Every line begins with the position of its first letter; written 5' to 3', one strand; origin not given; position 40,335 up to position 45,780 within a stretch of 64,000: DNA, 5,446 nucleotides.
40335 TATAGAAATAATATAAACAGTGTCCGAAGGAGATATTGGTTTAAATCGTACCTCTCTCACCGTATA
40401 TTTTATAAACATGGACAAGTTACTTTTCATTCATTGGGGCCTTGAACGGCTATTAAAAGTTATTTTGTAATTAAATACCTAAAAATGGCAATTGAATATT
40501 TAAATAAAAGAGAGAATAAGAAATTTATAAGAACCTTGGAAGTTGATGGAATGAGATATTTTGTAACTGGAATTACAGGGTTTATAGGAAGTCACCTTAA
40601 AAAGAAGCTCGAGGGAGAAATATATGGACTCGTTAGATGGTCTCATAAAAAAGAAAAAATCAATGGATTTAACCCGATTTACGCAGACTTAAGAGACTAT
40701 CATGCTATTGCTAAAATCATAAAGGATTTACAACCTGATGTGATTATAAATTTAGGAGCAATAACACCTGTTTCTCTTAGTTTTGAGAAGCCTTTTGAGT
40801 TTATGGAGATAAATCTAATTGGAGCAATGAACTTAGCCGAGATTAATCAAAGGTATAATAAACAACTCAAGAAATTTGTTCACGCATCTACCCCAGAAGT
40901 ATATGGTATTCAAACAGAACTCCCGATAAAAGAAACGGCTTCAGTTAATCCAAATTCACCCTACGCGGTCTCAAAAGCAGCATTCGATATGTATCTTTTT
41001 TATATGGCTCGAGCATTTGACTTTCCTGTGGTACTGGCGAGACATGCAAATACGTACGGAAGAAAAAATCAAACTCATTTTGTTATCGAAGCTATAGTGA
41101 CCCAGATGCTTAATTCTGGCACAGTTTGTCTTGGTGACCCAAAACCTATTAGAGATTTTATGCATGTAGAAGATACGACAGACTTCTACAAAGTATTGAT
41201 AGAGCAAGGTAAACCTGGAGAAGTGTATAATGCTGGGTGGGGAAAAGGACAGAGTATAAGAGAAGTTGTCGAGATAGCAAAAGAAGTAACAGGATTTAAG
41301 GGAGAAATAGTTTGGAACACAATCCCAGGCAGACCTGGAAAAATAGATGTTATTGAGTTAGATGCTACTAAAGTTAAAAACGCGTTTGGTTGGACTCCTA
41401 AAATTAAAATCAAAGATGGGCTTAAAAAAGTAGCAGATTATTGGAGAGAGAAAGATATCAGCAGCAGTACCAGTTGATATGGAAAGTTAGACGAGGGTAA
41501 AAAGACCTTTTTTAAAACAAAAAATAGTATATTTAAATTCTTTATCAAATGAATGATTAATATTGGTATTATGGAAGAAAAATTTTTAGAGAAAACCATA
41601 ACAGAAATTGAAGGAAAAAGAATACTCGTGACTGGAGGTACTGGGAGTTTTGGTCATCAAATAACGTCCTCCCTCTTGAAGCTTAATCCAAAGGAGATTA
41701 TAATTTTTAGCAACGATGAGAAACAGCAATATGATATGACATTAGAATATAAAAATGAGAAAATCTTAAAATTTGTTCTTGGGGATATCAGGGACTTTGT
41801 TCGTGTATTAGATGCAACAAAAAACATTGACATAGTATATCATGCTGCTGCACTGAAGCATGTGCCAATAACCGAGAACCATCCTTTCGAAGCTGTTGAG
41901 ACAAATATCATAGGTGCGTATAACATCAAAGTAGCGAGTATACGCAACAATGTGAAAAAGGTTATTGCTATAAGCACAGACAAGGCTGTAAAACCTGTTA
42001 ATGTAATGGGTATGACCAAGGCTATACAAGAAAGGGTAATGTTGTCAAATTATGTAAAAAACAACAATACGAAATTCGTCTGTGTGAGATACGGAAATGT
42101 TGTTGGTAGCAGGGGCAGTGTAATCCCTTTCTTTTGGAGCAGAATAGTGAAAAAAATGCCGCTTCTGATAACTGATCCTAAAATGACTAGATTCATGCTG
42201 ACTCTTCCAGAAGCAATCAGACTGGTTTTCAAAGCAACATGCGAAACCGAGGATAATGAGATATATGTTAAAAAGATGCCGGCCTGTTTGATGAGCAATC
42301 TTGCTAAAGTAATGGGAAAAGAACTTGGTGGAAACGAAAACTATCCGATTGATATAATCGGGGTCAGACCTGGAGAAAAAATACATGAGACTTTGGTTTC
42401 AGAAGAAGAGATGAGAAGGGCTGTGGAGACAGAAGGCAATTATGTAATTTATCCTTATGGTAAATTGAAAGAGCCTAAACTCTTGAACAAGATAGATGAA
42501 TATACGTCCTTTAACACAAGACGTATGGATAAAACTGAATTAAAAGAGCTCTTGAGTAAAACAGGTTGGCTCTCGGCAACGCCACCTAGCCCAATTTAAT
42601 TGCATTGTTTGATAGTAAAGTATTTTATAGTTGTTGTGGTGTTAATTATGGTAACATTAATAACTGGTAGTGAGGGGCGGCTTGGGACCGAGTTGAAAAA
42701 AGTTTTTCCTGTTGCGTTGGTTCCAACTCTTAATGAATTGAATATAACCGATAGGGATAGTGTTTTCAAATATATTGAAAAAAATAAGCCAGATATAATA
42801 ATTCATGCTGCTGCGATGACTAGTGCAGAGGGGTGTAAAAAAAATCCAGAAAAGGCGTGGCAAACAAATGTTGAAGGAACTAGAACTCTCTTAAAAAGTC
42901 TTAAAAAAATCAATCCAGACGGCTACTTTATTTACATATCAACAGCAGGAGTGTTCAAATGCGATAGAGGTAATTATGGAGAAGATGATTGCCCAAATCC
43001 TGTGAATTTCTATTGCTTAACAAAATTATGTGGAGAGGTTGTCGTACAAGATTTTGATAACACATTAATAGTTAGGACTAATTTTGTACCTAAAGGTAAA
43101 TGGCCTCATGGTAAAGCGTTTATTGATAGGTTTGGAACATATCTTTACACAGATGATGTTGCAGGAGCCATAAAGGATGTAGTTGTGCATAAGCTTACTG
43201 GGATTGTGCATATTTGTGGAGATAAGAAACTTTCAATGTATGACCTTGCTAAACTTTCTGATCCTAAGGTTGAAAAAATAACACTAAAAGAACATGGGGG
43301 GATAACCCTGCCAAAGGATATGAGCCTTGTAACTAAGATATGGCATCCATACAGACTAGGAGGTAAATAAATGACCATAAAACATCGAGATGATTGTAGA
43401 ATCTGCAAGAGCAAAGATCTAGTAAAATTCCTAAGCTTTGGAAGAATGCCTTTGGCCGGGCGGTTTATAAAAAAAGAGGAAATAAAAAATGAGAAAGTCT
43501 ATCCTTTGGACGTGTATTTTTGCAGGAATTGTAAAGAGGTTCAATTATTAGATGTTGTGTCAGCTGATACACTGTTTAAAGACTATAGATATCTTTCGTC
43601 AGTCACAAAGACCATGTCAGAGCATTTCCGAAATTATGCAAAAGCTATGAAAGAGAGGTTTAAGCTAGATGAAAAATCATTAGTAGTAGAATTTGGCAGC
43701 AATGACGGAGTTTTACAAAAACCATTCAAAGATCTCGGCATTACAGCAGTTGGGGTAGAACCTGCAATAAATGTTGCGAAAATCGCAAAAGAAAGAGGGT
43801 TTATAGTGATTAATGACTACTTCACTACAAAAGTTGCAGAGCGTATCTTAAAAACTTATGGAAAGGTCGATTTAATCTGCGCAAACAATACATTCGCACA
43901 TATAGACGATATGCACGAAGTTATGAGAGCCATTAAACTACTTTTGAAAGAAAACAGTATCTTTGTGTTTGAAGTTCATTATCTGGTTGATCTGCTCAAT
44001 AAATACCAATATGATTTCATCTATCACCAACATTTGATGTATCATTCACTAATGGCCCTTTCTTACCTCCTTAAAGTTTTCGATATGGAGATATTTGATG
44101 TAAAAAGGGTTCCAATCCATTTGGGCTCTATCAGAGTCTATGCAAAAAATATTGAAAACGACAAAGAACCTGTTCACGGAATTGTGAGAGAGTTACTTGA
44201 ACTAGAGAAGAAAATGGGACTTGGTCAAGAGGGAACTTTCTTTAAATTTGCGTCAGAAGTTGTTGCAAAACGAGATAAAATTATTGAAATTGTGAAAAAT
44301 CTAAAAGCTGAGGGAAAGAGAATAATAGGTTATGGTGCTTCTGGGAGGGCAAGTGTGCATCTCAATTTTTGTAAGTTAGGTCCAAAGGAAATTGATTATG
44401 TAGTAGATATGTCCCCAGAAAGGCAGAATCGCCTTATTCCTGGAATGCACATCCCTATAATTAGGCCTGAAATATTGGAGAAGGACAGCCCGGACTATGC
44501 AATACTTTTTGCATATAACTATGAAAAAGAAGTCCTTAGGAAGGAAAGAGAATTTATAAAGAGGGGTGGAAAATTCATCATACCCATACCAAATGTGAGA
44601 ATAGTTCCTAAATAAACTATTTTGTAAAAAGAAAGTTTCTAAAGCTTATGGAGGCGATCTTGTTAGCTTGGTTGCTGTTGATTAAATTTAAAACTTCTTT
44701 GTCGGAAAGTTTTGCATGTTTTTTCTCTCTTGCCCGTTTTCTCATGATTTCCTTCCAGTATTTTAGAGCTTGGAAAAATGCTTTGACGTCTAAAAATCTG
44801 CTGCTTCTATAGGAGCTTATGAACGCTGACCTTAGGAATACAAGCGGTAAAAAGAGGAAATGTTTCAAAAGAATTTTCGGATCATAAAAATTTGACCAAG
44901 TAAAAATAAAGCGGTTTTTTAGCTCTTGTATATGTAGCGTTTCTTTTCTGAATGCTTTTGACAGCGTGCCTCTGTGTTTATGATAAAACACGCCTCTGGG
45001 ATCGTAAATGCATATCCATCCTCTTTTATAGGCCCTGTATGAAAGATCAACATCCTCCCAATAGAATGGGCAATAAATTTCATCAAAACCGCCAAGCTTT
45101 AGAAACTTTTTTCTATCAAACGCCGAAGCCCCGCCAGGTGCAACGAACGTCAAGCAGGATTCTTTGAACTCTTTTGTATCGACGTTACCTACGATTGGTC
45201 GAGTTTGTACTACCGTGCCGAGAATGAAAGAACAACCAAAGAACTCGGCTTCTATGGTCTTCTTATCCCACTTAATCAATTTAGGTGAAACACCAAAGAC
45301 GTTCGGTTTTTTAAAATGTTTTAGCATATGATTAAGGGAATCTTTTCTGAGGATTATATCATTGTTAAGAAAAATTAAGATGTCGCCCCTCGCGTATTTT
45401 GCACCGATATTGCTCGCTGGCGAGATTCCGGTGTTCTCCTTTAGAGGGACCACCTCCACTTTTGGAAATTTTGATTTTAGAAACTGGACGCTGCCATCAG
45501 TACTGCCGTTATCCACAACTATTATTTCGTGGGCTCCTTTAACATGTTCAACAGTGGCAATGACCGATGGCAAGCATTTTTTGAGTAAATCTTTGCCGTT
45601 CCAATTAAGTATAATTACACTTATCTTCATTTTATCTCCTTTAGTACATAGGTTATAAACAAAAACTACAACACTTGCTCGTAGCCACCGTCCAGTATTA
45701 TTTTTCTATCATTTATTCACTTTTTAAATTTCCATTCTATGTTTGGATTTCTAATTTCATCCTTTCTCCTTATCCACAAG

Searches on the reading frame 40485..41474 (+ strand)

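Call 44: search_protein_families(library=pfam, proteins=[window:40485-41474:+], max_evalue=0.0001)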
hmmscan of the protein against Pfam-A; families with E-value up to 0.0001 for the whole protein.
window:40485-41474:+ (330 aa): 6 families
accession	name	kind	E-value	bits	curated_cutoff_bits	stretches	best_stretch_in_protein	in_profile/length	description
PF16363.11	GDP_Man_Dehyd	-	1.9e-58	198.9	27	1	26-315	1-331/332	GDP-mannose 4,6 dehydratase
PF01370.27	Epimerase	-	4e-51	174.2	20.9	1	26-251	2-240/240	NAD dependent epimerase/dehydratase family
PF04321.23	RmlD_sub_bind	-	1.4e-15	57.6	27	1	23-170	1-135/287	RmlD substrate binding domain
PF02719.21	Polysacc_synt_2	-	1.6e-14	54.2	20.2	1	53-285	46-266/293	Polysaccharide biosynthesis protein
PF07993.18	NAD_binding_4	-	3.8e-07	30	20.1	0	84-192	89-209/258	Male sterility protein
PF01073.25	3Beta_HSD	-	1.8e-05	24.3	22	1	27-229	2-219/280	3-beta hydroxysteroid dehydrogenase/isomerase family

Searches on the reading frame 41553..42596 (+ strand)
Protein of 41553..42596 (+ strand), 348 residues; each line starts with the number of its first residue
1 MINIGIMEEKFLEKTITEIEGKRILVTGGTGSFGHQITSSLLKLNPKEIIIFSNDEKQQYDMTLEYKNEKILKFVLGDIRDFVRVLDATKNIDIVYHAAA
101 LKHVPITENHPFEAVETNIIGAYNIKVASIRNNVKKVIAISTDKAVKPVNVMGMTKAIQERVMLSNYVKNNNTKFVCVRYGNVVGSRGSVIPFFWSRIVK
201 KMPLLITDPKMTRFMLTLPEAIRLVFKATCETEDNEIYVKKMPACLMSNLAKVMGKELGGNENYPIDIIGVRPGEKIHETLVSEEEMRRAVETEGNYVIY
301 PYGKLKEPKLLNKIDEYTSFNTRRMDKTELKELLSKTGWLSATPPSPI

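Call 44: search_protein_families(library=pfam, proteins=[window:41553-42596:+], max_evalue=0.0001)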
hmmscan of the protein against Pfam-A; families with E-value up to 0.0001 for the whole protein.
window:41553-42596:+ (348 aa): 7 families
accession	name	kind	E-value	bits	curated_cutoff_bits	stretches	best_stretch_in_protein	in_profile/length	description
PF02719.21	Polysacc_synt_2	-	6.4e-97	324.7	20.2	1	24-299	1-291/293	Polysaccharide biosynthesis protein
PF01370.27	Epimerase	-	1.7e-21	77.2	20.9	1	24-206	1-201/240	NAD dependent epimerase/dehydratase family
PF16363.11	GDP_Man_Dehyd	-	4.2e-13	49.9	27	1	25-143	1-130/332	GDP-mannose 4,6 dehydratase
PF01073.25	3Beta_HSD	-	5.1e-12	45.8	22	1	25-148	1-122/280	3-beta hydroxysteroid dehydrogenase/isomerase family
PF04321.23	RmlD_sub_bind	-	1e-07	31.7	27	1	23-189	2-157/287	RmlD substrate binding domain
PF13460.12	NAD_binding_10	-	2.3e-07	31.3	27.2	1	28-182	1-145/184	NAD(P)H-binding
PF08485.16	Polysacc_syn_2C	-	1.3e-05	25.2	25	1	311-337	18-44/48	Polysaccharide biosynthesis protein C-terminal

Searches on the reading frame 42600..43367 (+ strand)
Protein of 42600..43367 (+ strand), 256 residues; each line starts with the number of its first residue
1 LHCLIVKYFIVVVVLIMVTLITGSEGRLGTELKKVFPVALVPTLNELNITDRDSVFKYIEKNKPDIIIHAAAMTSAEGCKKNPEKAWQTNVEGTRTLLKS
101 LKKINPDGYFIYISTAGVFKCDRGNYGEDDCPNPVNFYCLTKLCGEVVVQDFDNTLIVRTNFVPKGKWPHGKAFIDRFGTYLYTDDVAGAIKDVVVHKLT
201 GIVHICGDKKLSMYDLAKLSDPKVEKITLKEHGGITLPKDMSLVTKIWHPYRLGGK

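Call 44: search_protein_families(library=pfam, proteins=[window:42600-43367:+], max_evalue=0.0001)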
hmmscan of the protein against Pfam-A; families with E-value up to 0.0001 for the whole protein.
window:42600-43367:+ (256 aa): 6 families
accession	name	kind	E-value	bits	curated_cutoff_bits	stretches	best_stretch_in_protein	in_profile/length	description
PF04321.23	RmlD_sub_bind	-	1.8e-31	109.8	27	1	17-177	1-162/287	RmlD substrate binding domain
PF01370.27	Epimerase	-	9.9e-19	68.1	20.9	1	38-153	43-157/240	NAD dependent epimerase/dehydratase family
PF16363.11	GDP_Man_Dehyd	-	1.1e-12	48.6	27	1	43-155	55-170/332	GDP-mannose 4,6 dehydratase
PF02719.21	Polysacc_synt_2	-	3e-11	43.5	20.2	1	48-156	62-156/293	Polysaccharide biosynthesis protein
PF07993.18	NAD_binding_4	-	1.2e-08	34.9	20.1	1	63-153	88-192/258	Male sterility protein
PF01073.25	3Beta_HSD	-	5e-05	22.9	22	1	46-119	51-120/280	3-beta hydroxysteroid dehydrogenase/isomerase family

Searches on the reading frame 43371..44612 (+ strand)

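Call 44: search_protein_families(library=pfam, proteins=[window:43371-44612:+], max_evalue=0.0001)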
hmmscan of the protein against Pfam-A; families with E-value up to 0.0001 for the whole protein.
window:43371-44612:+ (414 aa): 6 families
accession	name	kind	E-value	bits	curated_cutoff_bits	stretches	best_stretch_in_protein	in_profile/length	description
PF08484.17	Methyltransf_14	-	1.4e-47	161.9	23.5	1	248-407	1-160/160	C-methyltransferase C-terminal domain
PF08421.16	Methyltransf_13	-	2e-20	73.1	31.3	1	9-69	1-62/62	Putative zinc binding domain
PF13489.12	Methyltransf_23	-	2.2e-16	60.4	27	1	87-238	7-158/164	Methyltransferase domain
PF08242.18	Methyltransf_12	-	6.1e-07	30.5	30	1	106-197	1-97/98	Methyltransferase domain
PF08241.18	Methyltransf_11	-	1.1e-06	29.6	21.2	1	107-200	2-95/95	Methyltransferase domain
PF13847.12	Methyltransf_31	-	1.6e-05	25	27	1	132-208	40-118/145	Methyltransferase domain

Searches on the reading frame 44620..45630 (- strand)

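Call 4: search_protein_families(library=pfam, proteins=[window:44620-45630:-], max_evalue=0.01)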
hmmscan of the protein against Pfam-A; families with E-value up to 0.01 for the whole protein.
window:44620-45630:- (337 aa): 8 families
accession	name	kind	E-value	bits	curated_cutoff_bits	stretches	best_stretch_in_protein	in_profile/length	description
PF00535.33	Glycos_transf_2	-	9.1e-25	88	23.3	1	4-127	1-126/168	Glycosyl transferase family 2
PF10111.15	Glyco_tranf_2_2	-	6.5e-12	45.9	27.3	1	34-229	30-230/276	Glycosyltransferase like family 2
PF13641.12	Glyco_tranf_2_3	-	7.4e-11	42.9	27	1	3-229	3-223/230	Glycosyltransferase like family 2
PF13632.12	Glyco_trans_2_3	-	2.1e-06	28.1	27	1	85-265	2-164/198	Glycosyl transferase family group 2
PF13506.12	Glyco_transf_21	-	0.00016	21.7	21.7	1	76-218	25-155/174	Glycosyl transferase family 21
PF13712.12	Glyco_tranf_2_5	-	0.00037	20.7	27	1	57-114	29-87/210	Glycosyltransferase like family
PF13704.12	Glyco_tranf_2_4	-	0.0024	18.8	27.5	1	31-67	17-52/98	Glycosyl transferase family 2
PF02709.20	Glyco_transf_7C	-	0.0056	16.7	23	0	166-204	21-59/78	N-terminal domain of galactosyltransferase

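Call 5: search_protein_families(library=ncbifam, proteins=[window:44620-45630:-], max_evalue=0.01)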
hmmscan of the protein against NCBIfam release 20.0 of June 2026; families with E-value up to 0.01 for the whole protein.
window:44620-45630:- (337 aa): 18 families
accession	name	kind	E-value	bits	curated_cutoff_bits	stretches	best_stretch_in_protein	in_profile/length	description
TIGR03965.1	mycofact_glyco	equivalog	1.3e-27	96.8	280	1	3-229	76-292/467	mycofactocin biosynthesis glycosyltransferase MftF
NF041875.1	EPS_EpsD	equivalog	1.3e-17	64.2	370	1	3-221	1-210/325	exopolysaccharide biosynthesis glycosyltransferase EpsD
TIGR04283.1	glyco_like_mftF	equivalog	2.4e-15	56.7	182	1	3-109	1-100/221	TIGR04283 family arsenosugar biosynthesis glycosyltransferase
TIGR03937.1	PgaC_IcaA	equivalog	5.5e-15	55.2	422.3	1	2-216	46-249/407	poly-beta-1,6-N-acetyl-D-glucosamine synthase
NF007482.0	PRK10073.1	equivalog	8.7e-14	51.3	423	1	2-103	7-107/334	glycosyltransferase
TIGR03111.1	glyc2_xrt_Gpos1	hypoth_equivalog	1.6e-09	37.1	363.95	1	2-110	50-161/439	TIGR03111 family XrtG-associated glycosyltransferase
NF047683.1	TeichurnBiosyTuaG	equivalog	2.1e-09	37.4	400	1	2-109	7-114/252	teichuronic acid biosynthesis protein TuaG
NF041394.1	GtaseAglG_Halo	equivalog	5.3e-08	32.5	440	1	1-184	1-176/304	glucosyl-dolichyl phosphate glucuronosyltransferase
TIGR04009.1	wcaE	equivalog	9.8e-08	31.6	369.2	1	1-102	1-103/248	colanic acid biosynthesis glycosyltransferase WcaE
TIGR01556.1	rhamnosyltran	subfamily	1.6e-07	30.8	200.55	1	32-205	20-188/281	rhamnosyltransferase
NF038302.1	EPS_HpsE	equivalog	1.7e-07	30.5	300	1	1-104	1-109/307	hormogonium polysaccharide biosynthesis glycosyltransferase HpsE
NF050050.1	ProtGlycPglI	equivalog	2.5e-07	30.4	500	1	2-132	3-133/306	GalNAc(5)-diNAcBac-PP-undecaprenol beta-1,3-glucosyltransferase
NF038299.1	EPS_HpsN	equivalog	5.5e-07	28.8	425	1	2-123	2-124/317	hormogonium polysaccharide biosynthesis glycosyltransferase HpsN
NF007986.1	PRK10714.1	equivalog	5.6e-07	28.9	529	1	2-93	7-102/316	undecaprenyl-phosphate 4-deoxy-4-formamido-L-arabinose transferase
NF047588.1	GlcsyltransPgfSStrep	equivalog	1.2e-06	28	500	1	1-108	1-112/308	glycosyltransferase PgfS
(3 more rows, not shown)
